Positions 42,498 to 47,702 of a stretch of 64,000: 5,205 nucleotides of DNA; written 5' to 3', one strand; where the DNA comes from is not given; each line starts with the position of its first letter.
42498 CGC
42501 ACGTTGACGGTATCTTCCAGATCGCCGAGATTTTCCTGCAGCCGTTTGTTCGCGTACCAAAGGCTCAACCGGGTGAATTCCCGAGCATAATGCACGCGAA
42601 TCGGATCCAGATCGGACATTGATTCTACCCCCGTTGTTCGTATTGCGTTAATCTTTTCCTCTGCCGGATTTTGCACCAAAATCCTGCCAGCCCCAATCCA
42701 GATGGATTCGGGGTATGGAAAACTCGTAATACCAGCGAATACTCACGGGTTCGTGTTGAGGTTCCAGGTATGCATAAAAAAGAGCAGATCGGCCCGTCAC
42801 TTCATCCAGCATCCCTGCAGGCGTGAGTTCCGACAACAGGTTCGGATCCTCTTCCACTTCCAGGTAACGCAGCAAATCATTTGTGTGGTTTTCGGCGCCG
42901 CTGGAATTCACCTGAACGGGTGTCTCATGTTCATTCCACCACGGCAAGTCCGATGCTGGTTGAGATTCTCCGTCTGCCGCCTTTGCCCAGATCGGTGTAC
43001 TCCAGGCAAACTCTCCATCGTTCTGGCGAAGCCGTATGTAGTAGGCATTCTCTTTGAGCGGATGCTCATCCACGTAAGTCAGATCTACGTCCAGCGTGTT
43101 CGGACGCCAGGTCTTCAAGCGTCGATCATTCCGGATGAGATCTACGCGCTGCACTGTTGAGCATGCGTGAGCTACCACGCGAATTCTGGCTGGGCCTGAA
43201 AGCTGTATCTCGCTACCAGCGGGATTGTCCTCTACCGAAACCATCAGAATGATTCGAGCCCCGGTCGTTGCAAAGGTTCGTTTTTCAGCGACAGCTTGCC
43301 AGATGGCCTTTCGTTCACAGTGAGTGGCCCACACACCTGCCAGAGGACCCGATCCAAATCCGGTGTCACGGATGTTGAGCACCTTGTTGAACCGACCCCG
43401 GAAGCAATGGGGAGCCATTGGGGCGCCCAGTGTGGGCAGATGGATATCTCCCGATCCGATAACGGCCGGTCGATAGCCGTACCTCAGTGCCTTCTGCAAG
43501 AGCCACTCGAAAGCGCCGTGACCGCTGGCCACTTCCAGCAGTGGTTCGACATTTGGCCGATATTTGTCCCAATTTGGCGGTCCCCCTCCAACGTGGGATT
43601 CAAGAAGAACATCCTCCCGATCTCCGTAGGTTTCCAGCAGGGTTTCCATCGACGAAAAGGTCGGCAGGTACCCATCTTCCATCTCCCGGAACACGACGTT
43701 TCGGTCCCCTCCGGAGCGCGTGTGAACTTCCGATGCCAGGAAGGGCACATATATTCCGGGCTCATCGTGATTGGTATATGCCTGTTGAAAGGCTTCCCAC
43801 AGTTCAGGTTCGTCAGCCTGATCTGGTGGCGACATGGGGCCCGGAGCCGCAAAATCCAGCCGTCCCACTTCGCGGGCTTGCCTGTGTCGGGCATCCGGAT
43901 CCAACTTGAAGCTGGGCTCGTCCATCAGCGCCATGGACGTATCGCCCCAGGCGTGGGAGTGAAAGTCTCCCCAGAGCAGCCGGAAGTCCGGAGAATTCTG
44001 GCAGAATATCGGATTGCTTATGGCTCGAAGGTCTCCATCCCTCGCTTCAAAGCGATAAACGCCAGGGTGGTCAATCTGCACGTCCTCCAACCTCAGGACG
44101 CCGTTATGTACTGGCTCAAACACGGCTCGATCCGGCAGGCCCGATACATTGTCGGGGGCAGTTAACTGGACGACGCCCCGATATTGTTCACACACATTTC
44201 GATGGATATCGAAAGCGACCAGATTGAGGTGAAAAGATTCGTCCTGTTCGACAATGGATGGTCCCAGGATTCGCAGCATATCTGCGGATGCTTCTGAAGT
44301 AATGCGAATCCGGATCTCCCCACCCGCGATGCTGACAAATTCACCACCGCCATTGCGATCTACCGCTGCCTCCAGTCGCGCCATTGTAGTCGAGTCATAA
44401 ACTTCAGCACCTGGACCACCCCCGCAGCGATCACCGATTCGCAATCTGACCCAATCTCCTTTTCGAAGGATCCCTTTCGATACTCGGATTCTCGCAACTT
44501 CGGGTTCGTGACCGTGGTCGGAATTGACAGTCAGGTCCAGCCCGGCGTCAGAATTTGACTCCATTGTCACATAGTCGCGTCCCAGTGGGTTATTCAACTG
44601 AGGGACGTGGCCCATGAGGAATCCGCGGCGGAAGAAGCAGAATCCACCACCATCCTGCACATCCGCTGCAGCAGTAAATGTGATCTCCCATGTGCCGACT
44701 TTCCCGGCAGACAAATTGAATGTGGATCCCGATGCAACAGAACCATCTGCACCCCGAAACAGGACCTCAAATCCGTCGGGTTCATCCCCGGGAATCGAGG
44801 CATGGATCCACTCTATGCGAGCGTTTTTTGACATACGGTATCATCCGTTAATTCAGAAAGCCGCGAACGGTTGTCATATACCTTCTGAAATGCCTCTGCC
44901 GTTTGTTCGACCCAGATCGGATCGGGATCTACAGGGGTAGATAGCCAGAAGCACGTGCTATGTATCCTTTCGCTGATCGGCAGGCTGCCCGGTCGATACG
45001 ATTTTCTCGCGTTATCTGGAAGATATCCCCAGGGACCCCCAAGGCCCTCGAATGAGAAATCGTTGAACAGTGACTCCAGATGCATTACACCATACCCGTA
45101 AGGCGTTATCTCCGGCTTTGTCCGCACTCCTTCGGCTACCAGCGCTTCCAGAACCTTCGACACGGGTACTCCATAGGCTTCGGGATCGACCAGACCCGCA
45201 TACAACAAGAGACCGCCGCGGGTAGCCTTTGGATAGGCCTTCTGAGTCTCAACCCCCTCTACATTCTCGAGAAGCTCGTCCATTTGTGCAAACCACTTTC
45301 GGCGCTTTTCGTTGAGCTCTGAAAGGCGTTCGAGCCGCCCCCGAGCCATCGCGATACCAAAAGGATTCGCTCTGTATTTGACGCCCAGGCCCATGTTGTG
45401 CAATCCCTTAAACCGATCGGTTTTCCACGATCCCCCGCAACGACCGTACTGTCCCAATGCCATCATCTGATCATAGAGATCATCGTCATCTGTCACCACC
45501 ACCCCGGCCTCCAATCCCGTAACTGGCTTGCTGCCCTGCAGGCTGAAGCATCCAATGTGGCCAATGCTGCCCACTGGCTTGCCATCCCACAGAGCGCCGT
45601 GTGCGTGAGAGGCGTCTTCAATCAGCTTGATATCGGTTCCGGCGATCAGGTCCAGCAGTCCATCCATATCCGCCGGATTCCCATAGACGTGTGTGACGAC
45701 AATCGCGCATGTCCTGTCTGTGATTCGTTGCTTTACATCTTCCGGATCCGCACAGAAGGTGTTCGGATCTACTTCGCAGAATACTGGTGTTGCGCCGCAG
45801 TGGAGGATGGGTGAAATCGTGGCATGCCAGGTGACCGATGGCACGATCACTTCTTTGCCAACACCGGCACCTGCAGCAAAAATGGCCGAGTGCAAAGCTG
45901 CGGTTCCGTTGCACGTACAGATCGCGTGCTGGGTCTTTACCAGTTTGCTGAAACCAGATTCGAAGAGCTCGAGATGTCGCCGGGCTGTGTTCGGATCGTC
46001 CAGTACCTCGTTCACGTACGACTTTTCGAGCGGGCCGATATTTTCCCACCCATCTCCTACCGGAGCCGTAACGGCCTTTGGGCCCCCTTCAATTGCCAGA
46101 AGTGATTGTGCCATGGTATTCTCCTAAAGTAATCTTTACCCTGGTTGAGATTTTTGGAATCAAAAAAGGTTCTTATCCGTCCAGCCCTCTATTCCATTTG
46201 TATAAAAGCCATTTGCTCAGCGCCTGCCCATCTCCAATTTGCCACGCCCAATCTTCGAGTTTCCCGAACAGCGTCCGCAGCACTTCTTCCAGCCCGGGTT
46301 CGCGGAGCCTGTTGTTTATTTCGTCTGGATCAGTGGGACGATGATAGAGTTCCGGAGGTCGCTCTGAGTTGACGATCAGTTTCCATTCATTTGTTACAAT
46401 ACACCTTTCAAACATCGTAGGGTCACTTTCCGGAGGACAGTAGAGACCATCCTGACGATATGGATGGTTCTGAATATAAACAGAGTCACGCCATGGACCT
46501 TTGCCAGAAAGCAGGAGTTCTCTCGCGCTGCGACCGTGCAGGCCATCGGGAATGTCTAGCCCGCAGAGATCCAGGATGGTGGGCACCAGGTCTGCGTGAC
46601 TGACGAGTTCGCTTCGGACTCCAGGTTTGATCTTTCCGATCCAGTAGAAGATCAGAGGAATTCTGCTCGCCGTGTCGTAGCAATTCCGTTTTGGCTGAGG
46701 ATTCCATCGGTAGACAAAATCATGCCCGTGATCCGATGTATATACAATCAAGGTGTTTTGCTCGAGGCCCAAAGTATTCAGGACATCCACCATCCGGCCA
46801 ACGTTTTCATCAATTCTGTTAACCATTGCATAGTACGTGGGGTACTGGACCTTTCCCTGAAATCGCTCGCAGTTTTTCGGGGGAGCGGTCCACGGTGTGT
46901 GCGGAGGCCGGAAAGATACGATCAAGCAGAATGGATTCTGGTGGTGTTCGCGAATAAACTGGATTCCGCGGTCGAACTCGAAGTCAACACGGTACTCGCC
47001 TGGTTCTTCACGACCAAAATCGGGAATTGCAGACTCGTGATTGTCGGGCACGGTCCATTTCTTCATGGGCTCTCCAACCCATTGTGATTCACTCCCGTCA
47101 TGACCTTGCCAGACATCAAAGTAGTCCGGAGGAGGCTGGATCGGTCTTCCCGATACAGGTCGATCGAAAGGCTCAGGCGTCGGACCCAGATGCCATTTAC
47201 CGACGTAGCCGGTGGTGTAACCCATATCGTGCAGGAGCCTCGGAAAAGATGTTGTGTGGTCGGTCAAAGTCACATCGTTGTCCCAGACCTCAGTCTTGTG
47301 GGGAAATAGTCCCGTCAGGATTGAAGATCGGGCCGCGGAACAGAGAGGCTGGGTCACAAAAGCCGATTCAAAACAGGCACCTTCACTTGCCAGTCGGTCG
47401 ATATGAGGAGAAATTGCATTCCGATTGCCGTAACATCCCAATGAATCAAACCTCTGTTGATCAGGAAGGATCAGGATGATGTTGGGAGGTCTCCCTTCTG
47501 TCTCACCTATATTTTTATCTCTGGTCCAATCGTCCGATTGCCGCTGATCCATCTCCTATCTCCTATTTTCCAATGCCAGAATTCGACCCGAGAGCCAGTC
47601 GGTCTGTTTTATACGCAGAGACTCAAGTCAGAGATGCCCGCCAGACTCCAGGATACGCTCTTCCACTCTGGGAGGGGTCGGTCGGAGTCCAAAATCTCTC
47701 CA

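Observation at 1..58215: Sulfatases and PhyH-type Fe(II)/2OG dioxygenases are co-amplified and interleaved, suggesting an undescribed two-enzyme glycan desulfation/oxidation system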

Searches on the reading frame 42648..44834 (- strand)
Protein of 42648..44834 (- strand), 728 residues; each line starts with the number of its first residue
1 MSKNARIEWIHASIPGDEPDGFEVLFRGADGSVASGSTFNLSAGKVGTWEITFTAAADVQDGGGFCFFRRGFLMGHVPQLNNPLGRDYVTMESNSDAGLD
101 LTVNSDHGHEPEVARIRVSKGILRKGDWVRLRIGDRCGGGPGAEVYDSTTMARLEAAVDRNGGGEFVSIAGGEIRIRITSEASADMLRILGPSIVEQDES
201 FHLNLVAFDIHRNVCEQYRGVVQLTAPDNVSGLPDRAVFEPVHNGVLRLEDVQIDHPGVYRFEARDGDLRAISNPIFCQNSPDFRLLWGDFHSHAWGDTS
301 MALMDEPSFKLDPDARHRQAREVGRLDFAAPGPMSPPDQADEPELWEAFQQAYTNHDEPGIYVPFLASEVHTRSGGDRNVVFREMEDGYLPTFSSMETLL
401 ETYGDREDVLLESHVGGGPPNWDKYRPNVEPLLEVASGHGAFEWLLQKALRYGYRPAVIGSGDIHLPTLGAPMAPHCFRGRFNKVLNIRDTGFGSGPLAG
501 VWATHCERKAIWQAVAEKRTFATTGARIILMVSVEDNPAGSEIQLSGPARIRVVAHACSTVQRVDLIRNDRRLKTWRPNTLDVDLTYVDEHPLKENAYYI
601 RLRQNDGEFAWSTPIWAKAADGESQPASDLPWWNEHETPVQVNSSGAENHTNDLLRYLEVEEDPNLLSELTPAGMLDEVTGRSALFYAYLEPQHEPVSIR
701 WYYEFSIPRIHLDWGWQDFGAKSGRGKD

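Call 5: search_protein_families(library=pfam, proteins=[window:42648-44834:-])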
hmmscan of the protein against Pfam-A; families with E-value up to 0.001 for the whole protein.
window:42648-44834:- (728 aa): 1 family
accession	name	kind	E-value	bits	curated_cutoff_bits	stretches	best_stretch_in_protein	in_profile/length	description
PF12228.14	DUF3604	-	3.1e-09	36.3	20.4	1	485-531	367-413/591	Protein of unknown function (DUF3604)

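Call 81: search_protein_families(library=ncbifam, max_evalue=0.00001, proteins=[window:42648-44834:-])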
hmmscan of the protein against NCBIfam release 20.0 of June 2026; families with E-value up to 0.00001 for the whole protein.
window:42648-44834:- (728 aa): 1 family
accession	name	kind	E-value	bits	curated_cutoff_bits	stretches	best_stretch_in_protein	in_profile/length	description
NF038032.1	CehA_McbA_metalo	domain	4.7e-11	42.7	80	1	448-617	162-314/315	CehA/McbA family metallohydrolase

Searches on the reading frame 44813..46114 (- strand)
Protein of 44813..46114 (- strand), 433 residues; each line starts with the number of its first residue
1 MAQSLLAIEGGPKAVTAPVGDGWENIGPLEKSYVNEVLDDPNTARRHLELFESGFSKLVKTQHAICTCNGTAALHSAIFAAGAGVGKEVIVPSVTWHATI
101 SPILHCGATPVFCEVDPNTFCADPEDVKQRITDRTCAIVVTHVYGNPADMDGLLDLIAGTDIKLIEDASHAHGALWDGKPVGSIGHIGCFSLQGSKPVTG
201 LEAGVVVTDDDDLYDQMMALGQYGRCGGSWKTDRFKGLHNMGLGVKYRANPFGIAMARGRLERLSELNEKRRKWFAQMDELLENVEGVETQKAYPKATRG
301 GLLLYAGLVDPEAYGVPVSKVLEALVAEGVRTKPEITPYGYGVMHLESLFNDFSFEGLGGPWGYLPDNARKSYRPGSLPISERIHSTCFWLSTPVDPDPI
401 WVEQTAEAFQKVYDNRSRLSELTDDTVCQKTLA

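Call 6: search_protein_families(library=pfam, proteins=[window:44813-46114:-])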
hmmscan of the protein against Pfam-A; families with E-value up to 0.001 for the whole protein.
window:44813-46114:- (433 aa): 2 families
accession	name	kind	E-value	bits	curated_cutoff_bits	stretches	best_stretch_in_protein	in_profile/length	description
PF01041.23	DegT_DnrJ_EryC1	-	2.6e-78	264.2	19.8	1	30-334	7-305/360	DegT/DnrJ/EryC1/StrS aminotransferase family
PF00155.27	Aminotran_1_2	-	8.5e-08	32.2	19.7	1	54-143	50-155/361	Aminotransferase class I and II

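Call 81: search_protein_families(library=ncbifam, max_evalue=0.00001, proteins=[window:44813-46114:-])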
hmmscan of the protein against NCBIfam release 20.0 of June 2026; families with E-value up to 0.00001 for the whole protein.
window:44813-46114:- (433 aa): 9 families
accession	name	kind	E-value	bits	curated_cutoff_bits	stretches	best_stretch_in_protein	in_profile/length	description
TIGR04181.1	NHT_00031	hypoth_equivalog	9.8e-49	166.1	420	1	27-338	9-328/359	LegC family aminotransferase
TIGR04427.1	PLP_DesI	equivalog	1.3e-48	166.1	650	1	49-338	55-332/390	dTDP-4-dehydro-6-deoxyglucose aminotransferase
TIGR03588.1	PseC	equivalog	3.9e-48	164.3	423.5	1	32-338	15-329/380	UDP-4-amino-4,6-dideoxy-N-acetyl-beta-L-altrosamine transaminase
NF008658.2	PRK11658.1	equivalog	1.4e-45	155.5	631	1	46-330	33-318/379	UDP-4-amino-4-deoxy-L-arabinose aminotransferase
NF008687.0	PRK11706.1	equivalog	4.1e-37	127.8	375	1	55-287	40-272/375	dTDP-4-amino-4,6-dideoxygalactose transaminase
NF011936.0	PRK15407.1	equivalog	1.3e-30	106.5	423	1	33-225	52-252/440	lipopolysaccharide biosynthesis protein RfbH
TIGR02379.1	ECA_wecE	subfamily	3.5e-27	95.1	434.85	1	55-220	40-206/376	dTDP-4-amino-4,6-dideoxy-D-glucose transaminase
NF006569.0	PRK09082.1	subfamily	3.6e-07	29.6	420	1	63-180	93-214/386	methionine aminotransferase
NF005817.0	PRK07683.1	equivalog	5.5e-06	25.3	575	0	64-147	92-173/387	aminotransferase A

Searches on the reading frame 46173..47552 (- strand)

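Call 6: search_protein_families(library=pfam, proteins=[window:46173-47552:-])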
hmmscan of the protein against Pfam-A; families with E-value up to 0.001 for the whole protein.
window:46173-47552:- (459 aa): 3 families
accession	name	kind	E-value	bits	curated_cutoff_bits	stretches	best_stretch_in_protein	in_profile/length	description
PF00884.28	Sulfatase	-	2.8e-56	191.5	25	1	23-331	1-300/301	Sulfatase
PF16347.10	SGSH_C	-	5.8e-19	69.2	29.3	1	288-434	8-150/154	N-sulphoglucosamine sulphohydrolase, C-terminal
PF01663.27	Phosphodiest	-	5.1e-10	39.9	23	1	237-280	181-224/342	Type I phosphodiesterase / nucleotide pyrophosphatase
